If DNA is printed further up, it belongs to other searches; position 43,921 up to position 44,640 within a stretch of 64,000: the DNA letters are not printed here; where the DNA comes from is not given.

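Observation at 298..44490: A single 44.2-kb ORF encoding a ~1.5-MDa (14,730 aa) secreted repeat protein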

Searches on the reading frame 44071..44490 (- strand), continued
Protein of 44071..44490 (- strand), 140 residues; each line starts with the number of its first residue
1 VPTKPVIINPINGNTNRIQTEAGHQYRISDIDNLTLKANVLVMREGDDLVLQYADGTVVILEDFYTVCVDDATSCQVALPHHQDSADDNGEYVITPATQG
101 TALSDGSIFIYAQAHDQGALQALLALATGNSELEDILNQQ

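Call 85: fold_search(model_id=the predicted structure, library=pdb)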
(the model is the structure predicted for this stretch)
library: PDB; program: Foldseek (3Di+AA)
matches with E <= 10: 200; with E <= 0.001: 0
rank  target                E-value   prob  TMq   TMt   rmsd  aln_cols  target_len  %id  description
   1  9euv                  1.3e-01  0.30  0.37  0.03   8.1       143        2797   10  Lymphostatin, conformation 1 (composite structure) (released 2025-04-09)
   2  9qbb                  2.6e-01  0.23  0.37  0.03   5.8       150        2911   11  Lymphostatin - Conformation III - pH 8 (released 2025-07-16)
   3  9euw                  3.5e-01  0.11  0.30  0.03  11.6       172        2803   10  Lymphostatin, conformation 2 (composite structure) (released 2025-04-09)
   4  2qua                  4.5e-01  0.13  0.31  0.10   7.6       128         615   12  Crystal structure of LipA from Serratia marcescens (released 2007-08-28)
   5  5xly_B                4.5e-01  0.07  0.19  0.20  10.2       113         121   15  Crystal structure of CheR1 in complex with c-di-GMP-bound MapZ (released 2017-08-23)
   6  5y4r_C                6.6e-01  0.06  0.18  0.20  10.8       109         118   15  Structure of a methyltransferase complex (released 2017-11-29)
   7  3x0y_E                7.1e-01  0.04  0.19  0.09  13.6       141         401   11  Crystal structure of FMN-bound DszC from Rhodococcus erythropolis D-1 (released 2015-02-25)
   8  7ljo                  7.5e-01  0.06  0.17  0.08  16.4       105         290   13  Structure of the Bacteroides fragilis CD-NTase CdnB in complex with ADP (released 2021-06-02)
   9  5y4r_D                8.0e-01  0.05  0.18  0.20  10.6       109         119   16  Structure of a methyltransferase complex (released 2017-11-29)
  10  2zvd_A                9.1e-01  0.11  0.32  0.09   6.9       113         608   10  Crystal structure of Pseudomonas sp. MIS38 lipase in an open conformation (released 2009-11-10)
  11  8c06_A                9.1e-01  0.02  0.12  0.03  17.6       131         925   12  Structure of Dimeric HECT E3 Ubiquitin Ligase UBR5 (released 2023-08-23)
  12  4doy_A                1.0e+00  0.04  0.20  0.09  14.0       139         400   13  Crystal structure of Dibenzothiophene desulfurization enzyme C (released 2013-02-13)
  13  3x0x_A                1.2e+00  0.04  0.20  0.09  13.7       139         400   12  Crystal structure of apo-DszC from Rhodococcus erythropolis D-1 (released 2015-02-25)
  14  3n3e_A                1.5e+00  0.02  0.12  0.15  16.1        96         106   10  Zebrafish AlphaA crystallin (released 2010-08-11)
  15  2z8x                  1.6e+00  0.18  0.35  0.10   4.3        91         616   13  Crystal structure of extracellular lipase from Pseudomonas sp. MIS38 (released 2007-10-30)
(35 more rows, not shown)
